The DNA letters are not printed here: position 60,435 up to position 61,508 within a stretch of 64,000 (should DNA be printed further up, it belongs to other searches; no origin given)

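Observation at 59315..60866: The prohead protease C-terminus carries a copy of the capsid protein N-terminal segment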

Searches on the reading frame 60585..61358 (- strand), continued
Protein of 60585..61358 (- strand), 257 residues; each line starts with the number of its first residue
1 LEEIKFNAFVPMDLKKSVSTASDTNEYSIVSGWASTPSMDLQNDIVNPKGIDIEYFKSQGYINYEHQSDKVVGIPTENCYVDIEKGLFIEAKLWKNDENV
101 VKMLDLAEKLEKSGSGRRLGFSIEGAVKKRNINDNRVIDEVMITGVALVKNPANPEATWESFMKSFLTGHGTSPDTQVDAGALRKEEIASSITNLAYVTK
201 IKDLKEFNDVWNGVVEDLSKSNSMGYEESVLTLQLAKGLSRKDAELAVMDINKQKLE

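Call 31: get_annotated_region(hit=H53, flank=4500)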
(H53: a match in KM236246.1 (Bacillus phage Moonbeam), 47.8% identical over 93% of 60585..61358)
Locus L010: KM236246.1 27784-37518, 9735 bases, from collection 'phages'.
description: Bacillus phage Moonbeam, complete genome.
organism: Bacillus phage Moonbeam (NCBI taxid 1540091)
taxonomy: Viruses; Duplodnaviria; Heunggongvirae; Uroviricota; Caudoviricetes; Herelleviridae; Bastillevirinae; Moonbeamvirus; Moonbeamvirus moonbeam
host: Bacillus megaterium; source: -; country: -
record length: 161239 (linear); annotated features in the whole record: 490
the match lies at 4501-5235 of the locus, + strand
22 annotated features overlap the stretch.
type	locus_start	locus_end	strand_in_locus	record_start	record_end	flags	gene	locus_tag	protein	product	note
CDS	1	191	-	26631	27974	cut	-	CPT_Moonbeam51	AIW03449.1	hypothetical protein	-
regulatory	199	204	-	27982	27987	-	-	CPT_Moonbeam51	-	ribosome_binding_site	-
tRNA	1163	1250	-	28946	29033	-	-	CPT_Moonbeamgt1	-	tRNA-Ser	codon recognized: AGC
tRNA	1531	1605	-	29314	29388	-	-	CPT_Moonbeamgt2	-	tRNA-Asn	codon recognized: AAC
tRNA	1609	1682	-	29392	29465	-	-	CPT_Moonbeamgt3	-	tRNA-Trp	codon recognized: UGG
regulatory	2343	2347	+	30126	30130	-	-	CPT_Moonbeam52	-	ribosome_binding_site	-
CDS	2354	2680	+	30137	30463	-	-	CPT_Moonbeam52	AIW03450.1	hypothetical protein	-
regulatory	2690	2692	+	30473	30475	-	-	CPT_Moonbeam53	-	ribosome_binding_site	-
CDS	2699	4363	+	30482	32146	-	-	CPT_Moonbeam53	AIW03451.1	portal protein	-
regulatory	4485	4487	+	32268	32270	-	-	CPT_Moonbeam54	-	ribosome_binding_site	-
CDS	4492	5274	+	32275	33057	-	-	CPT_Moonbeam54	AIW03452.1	prohead protease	-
regulatory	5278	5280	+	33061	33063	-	-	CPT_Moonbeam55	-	ribosome_binding_site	-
CDS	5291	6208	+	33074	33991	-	-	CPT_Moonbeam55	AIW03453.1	hypothetical protein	-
regulatory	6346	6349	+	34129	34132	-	-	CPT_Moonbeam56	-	ribosome_binding_site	-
CDS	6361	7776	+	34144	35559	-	-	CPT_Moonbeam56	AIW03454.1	capsid protein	-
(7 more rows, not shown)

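Call 32: get_annotated_region(hit=H54, flank=4500)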
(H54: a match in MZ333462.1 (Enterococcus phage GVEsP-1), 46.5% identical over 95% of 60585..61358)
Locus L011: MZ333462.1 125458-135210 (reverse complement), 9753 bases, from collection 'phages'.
description: Enterococcus phage GVEsP-1, complete genome.
organism: Enterococcus phage GVEsP-1 (NCBI taxid 2859564)
taxonomy: Viruses; Duplodnaviria; Heunggongvirae; Uroviricota; Caudoviricetes; Herelleviridae; Brockvirinae; Schiekvirus; Schiekvirus EfV12
host: Enterococcus sp.; source: river water; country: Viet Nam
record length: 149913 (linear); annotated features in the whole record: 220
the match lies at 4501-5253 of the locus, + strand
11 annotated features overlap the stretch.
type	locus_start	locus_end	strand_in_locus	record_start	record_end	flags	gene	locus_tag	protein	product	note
CDS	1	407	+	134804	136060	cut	-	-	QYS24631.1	endolysin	-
CDS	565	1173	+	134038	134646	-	-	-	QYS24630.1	putative resuscitation-promoting factor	putative resuscitation-promoting factor rpfB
CDS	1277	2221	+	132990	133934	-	-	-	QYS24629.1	putative lysin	-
CDS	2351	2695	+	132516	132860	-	-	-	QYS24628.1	hypothetical protein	-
CDS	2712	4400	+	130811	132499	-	-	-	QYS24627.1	portal protein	portal protein, HK97 family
CDS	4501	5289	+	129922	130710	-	-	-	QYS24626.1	peptidase S78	-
CDS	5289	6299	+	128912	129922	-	-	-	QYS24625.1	hypothetical protein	-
CDS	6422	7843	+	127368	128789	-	-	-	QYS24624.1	major capsid protein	-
CDS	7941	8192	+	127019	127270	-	-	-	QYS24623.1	hypothetical protein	-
CDS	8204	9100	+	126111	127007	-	-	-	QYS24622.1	adaptor protein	adaptor protein Rcc01688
CDS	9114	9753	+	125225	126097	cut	-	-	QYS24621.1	hypothetical protein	-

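Call 33: get_annotated_region(hit=H57, flank=4500)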
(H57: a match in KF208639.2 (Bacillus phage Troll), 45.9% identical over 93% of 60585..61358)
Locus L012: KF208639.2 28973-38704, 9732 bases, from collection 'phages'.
description: Bacillus phage Troll, complete genome.
organism: Bacillus phage Troll (NCBI taxid 1382932)
taxonomy: Viruses; Duplodnaviria; Heunggongvirae; Uroviricota; Caudoviricetes; Herelleviridae; Bastillevirinae; Bequatrovirus; Bequatrovirus troll
host: Bacilluls thuringiensis kurstaki; source: soil; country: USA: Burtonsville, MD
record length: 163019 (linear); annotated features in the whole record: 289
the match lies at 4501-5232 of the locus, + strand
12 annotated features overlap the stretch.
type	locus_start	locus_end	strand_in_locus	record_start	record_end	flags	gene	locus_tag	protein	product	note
CDS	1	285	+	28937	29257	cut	69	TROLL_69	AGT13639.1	hypothetical protein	-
CDS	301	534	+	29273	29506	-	70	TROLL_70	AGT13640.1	hypothetical protein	-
CDS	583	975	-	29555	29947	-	71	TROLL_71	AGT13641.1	hypothetical protein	-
CDS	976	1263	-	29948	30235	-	72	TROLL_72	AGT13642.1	HTH binding domain protein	-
CDS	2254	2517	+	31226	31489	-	73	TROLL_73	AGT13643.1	hypothetical protein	-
CDS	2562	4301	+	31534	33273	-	74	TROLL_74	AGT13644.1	portal protein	-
CDS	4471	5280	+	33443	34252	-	75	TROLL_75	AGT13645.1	prohead protease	-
CDS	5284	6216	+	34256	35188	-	76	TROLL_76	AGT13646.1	hypothetical protein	-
CDS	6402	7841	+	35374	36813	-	77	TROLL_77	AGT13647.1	capsid protein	-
CDS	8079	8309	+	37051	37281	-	78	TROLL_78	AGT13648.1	hypothetical protein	-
CDS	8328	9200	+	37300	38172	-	79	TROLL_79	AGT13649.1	hypothetical protein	-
CDS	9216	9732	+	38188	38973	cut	80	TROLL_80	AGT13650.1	hypothetical protein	-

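Call 34: get_annotated_region(hit=H62, flank=4500)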
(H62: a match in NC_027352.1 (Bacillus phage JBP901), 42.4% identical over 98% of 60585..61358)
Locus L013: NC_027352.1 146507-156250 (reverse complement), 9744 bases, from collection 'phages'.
description: Bacillus phage JBP901, complete genome.
organism: Bacillus phage JBP901 (NCBI taxid 1498212)
taxonomy: Viruses; Duplodnaviria; Heunggongvirae; Uroviricota; Caudoviricetes; Herelleviridae; Bastillevirinae; Caeruleovirus; Caeruleovirus JBP901
host: Bacillus cereus ATCC 14579; source: -; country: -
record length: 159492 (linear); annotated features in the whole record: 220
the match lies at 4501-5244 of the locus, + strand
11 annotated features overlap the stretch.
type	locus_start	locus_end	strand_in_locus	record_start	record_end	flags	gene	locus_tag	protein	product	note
tRNA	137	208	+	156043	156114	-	-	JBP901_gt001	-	tRNA-Met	discovered using tRNAscan-SE 1.21; score 73.04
CDS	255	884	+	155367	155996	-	-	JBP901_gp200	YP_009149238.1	tail fiber protein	similar to AHN66544.1 hypothetical protein Bcp1_067 [Bacillus phage Bcp1] Bcp1_067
CDS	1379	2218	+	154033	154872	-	-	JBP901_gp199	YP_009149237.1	tail spike protein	similar to AHN66545.1 hypothetical protein Bcp1_068 [Bacillus phage Bcp1] Bcp1_068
CDS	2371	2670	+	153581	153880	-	-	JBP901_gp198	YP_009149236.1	portal protein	similar to YP_007677134.1 hypothetical protein [Bacillus phage vB_BceM-Bc431v3] ORF237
CDS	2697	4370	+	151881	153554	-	-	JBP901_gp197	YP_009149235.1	portal protein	similar to AHN66547.1 portal protein [Bacillus phage Bcp1] Bcp1_070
CDS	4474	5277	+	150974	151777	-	-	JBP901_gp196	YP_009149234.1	head maturation protease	similar to AHN66548.1 prohead protease [Bacillus phage Bcp1] Bcp1_071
CDS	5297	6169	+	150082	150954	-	-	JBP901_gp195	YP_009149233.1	hypothetical protein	similar to YP_007677131.1 hypothetical protein [Bacillus phage vB_BceM-Bc431v3] ORF233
CDS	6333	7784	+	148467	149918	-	-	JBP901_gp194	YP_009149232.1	major head protein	similar to AHN66551.1 major capsid precursor [Bacillus phage Bcp1] Bcp1_074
CDS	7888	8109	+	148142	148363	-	-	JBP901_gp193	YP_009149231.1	hypothetical protein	similar to AHN66552.1 hypothetical protein Bcp1_075 [Bacillus phage Bcp1] Bcp1_075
CDS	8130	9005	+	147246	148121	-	-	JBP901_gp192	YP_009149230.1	tail fiber protein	similar to AHN66553.1 putative structural protein [Bacillus phage Bcp1] Bcp1_076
CDS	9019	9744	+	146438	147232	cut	-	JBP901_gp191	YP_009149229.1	virion structural protein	similar to AHN66554.1 hypothetical protein Bcp1_077 [Bacillus phage Bcp1] Bcp1_077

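Call 35: get_annotated_region(hit=H63, flank=4500)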
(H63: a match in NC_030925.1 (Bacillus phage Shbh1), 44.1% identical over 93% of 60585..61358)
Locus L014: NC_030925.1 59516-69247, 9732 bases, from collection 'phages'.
description: Bacillus phage Shbh1, complete genome.
organism: Bacillus phage Shbh1 (NCBI taxid 1796992)
taxonomy: Viruses; Duplodnaviria; Heunggongvirae; Uroviricota; Caudoviricetes; Herelleviridae; Bastillevirinae; Shalavirus; Shalavirus Shbh1
host: Bacillus sp. MGK1/ERV9; source: Lake Shala sediment; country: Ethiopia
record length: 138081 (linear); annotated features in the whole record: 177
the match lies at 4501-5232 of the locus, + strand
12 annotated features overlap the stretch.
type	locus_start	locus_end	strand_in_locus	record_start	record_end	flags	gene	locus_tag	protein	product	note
CDS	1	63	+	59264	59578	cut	-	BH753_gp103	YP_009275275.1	hemolysin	gp104; PHA02414 domain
CDS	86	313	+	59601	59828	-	-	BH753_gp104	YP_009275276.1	hypothetical protein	gp105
CDS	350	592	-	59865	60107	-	-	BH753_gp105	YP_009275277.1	transcriptional regulator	gp106; HTH_XRE domain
CDS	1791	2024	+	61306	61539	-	-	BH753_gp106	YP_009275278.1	transcriptional repressor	gp107; HTH_XRE domain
CDS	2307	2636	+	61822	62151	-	-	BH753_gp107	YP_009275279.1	portal protein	gp108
CDS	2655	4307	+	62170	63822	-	-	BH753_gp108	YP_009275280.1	portal protein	gp109; Phage_portal domain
CDS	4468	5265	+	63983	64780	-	-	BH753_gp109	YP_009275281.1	head maturation protease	gp110; Peptidase_U35 domain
CDS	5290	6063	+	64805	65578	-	-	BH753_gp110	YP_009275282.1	hypothetical protein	gp111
CDS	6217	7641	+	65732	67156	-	-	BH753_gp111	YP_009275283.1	major head protein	gp112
CDS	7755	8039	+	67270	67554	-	-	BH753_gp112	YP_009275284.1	hypothetical protein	gp113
CDS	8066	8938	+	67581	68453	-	-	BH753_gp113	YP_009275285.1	tail fiber protein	gp114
CDS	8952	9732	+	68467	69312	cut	-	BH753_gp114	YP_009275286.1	virion structural protein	gp115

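Call 36: get_annotated_region(hit=H68, flank=4500)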
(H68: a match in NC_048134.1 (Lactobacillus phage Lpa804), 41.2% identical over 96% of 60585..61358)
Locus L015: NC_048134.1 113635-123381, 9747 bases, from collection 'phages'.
description: Lactobacillus phage Lpa804, complete genome.
organism: Lactobacillus phage Lpa804 (NCBI taxid 2059850)
taxonomy: Viruses; Duplodnaviria; Heunggongvirae; Uroviricota; Caudoviricetes; Herelleviridae; Harbinvirus; Harbinvirus Lpa804
host: Lactobacillus plantarum PA106; source: Chinese sauerkraut; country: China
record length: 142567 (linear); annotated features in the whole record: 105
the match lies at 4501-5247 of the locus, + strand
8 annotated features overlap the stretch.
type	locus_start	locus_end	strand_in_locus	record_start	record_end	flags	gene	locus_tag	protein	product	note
CDS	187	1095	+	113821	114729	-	-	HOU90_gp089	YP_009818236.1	HNH endonuclease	orf169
CDS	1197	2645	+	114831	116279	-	-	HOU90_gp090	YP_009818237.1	terminase large subunit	orf170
CDS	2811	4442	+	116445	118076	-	-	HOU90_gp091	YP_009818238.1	portal protein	orf171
CDS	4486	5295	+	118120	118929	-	-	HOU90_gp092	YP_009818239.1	head maturation protease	orf172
CDS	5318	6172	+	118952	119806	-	-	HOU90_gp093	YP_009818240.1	hypothetical protein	orf173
CDS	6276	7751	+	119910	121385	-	-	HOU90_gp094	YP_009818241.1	major head protein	orf174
CDS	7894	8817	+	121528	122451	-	-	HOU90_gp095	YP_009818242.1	tail fiber protein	orf175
CDS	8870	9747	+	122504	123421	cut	-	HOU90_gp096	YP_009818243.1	virion structural protein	orf176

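Call 37: get_annotated_region(hit=H70, flank=4500)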
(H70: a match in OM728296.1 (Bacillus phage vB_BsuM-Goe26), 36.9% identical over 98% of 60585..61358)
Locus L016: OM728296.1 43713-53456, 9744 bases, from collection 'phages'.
description: Bacillus phage vB_BsuM-Goe26, complete genome.
organism: Bacillus phage vB_BsuM-Goe26 (NCBI taxid 3026977)
taxonomy: Viruses; Duplodnaviria; Heunggongvirae; Uroviricota; Caudoviricetes; Herelleviridae; Spounavirinae
host: Bacillus subtilis; source: sewage; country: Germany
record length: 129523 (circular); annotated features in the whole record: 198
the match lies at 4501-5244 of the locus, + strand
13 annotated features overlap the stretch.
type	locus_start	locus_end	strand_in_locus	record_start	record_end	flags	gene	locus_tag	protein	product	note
CDS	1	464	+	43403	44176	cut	-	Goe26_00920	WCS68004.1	hypothetical protein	-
CDS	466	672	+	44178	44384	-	-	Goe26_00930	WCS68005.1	hypothetical protein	-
CDS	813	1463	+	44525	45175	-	ybeZ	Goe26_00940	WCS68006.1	PhoH-like protein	-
CDS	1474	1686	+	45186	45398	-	-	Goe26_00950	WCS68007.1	hypothetical protein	-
CDS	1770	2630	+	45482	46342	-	-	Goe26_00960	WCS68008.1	hypothetical protein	-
CDS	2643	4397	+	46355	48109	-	-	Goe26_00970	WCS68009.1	hypothetical protein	-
CDS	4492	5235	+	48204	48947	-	-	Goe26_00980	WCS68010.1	hypothetical protein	-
CDS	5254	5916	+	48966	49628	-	-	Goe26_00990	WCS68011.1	hypothetical protein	-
CDS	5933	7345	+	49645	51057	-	-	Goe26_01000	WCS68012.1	hypothetical protein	-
CDS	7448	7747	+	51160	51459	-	-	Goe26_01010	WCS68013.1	hypothetical protein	-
CDS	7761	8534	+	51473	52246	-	-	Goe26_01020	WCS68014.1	hypothetical protein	-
CDS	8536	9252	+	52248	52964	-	-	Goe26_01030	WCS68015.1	hypothetical protein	-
CDS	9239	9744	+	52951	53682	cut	-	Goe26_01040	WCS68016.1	hypothetical protein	-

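Call 38: get_annotated_region(hit=H71, flank=4500)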
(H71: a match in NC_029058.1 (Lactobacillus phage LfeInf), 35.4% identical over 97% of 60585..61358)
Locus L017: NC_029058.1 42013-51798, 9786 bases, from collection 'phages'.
description: Lactobacillus phage LfeInf, complete genome.
organism: Lactobacillus phage LfeInf (NCBI taxid 1567484)
taxonomy: Viruses; Duplodnaviria; Heunggongvirae; Uroviricota; Caudoviricetes; Herelleviridae; Hopescreekvirus; Hopescreekvirus LfeInf
host: Lactobacillus fermentum; source: waste water; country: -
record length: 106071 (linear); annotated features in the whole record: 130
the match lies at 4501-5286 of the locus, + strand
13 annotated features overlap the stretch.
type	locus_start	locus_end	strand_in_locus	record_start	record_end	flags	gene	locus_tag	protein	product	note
CDS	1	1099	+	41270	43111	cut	-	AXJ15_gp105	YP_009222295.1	terminase large subunit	-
CDS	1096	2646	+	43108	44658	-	-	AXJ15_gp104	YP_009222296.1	portal protein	-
CDS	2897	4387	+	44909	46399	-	-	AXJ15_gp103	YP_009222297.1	major head protein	-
CDS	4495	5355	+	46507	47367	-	-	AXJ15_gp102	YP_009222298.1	head maturation protease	-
CDS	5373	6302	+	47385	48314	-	-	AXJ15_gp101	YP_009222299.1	hypothetical protein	-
CDS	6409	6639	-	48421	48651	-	-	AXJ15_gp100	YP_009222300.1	hypothetical protein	-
CDS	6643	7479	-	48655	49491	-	-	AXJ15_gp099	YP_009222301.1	hypothetical protein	-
CDS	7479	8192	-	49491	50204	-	-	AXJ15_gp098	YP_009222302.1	hypothetical protein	-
CDS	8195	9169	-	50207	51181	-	-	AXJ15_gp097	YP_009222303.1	virion structural protein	-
CDS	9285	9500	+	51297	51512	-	-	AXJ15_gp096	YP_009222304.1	hypothetical protein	-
CDS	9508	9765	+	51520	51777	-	-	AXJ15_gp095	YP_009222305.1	hypothetical protein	-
CDS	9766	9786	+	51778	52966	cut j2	-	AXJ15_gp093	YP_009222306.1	tail assembly chaperone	-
CDS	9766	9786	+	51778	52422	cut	-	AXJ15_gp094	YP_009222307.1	tail assembly chaperone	-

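Call 39: get_annotated_region(hit=H73, flank=4500)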
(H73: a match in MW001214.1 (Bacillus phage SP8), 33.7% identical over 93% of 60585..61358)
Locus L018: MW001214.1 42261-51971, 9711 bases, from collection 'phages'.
description: Bacillus phage SP8, complete genome.
organism: Bacillus phage SP8 (NCBI taxid 2770327)
taxonomy: Viruses; Duplodnaviria; Heunggongvirae; Uroviricota; Caudoviricetes; Herelleviridae; Spounavirinae; Okubovirus
host: Bacillus subtilis Marburg strain; source: soil from grassy area at UCLA; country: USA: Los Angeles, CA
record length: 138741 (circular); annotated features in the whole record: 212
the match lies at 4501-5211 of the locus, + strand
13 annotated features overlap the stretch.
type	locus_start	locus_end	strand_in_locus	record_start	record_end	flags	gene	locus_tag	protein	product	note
CDS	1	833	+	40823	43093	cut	-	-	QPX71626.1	ribonucleotide reductase of class Ib (aerobic), alpha subunit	-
CDS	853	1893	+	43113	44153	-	-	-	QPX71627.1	ribonucleotide reductase of class Ia (aerobic), beta subunit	-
CDS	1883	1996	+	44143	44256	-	-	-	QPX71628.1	hypothetical protein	-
CDS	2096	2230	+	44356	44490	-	-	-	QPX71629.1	hypothetical protein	-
CDS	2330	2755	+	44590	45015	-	-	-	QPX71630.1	hypothetical protein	-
CDS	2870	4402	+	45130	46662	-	-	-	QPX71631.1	hypothetical protein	-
CDS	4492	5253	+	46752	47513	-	-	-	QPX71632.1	hypothetical protein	-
CDS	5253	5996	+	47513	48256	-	-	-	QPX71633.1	hypothetical protein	-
CDS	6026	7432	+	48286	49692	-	-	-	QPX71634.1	major capsid protein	-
CDS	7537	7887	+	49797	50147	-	-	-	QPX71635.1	hypothetical protein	-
CDS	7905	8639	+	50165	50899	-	-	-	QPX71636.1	hypothetical protein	-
CDS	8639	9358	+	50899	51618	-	-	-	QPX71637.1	hypothetical protein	-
CDS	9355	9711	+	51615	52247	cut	-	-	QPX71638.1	hypothetical protein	-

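Call 40: get_annotated_region(hit=H74, flank=4500)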
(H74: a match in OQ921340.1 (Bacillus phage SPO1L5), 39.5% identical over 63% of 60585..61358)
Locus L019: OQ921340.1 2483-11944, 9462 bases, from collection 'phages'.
description: Bacillus phage SPO1L5, complete genome.
organism: Bacillus phage SPO1L5 (NCBI taxid 3053434)
taxonomy: Viruses; Duplodnaviria; Heunggongvirae; Uroviricota; Caudoviricetes; Herelleviridae; Spounavirinae; Okubovirus
host: Bacillus subtilis BEST7003; source: soil; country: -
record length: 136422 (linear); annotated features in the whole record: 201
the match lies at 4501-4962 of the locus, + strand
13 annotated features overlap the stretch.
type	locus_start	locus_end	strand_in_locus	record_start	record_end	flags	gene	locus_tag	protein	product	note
CDS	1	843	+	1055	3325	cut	-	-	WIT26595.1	hypothetical protein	3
CDS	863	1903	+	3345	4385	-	-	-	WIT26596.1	hypothetical protein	4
CDS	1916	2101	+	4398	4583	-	-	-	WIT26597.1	hypothetical protein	5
CDS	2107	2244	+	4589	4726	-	-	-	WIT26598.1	hypothetical protein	6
CDS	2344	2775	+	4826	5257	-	-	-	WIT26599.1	hypothetical protein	7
CDS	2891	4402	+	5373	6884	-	-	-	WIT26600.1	hypothetical protein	8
CDS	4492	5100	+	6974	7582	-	-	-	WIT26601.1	hypothetical protein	9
CDS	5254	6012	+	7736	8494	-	-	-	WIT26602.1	hypothetical protein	10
CDS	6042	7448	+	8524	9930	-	-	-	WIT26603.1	hypothetical protein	11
CDS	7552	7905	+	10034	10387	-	-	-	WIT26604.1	hypothetical protein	12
CDS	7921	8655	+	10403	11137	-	-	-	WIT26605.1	hypothetical protein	13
CDS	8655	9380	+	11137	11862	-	-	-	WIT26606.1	hypothetical protein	14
CDS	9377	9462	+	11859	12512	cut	-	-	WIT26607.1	hypothetical protein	15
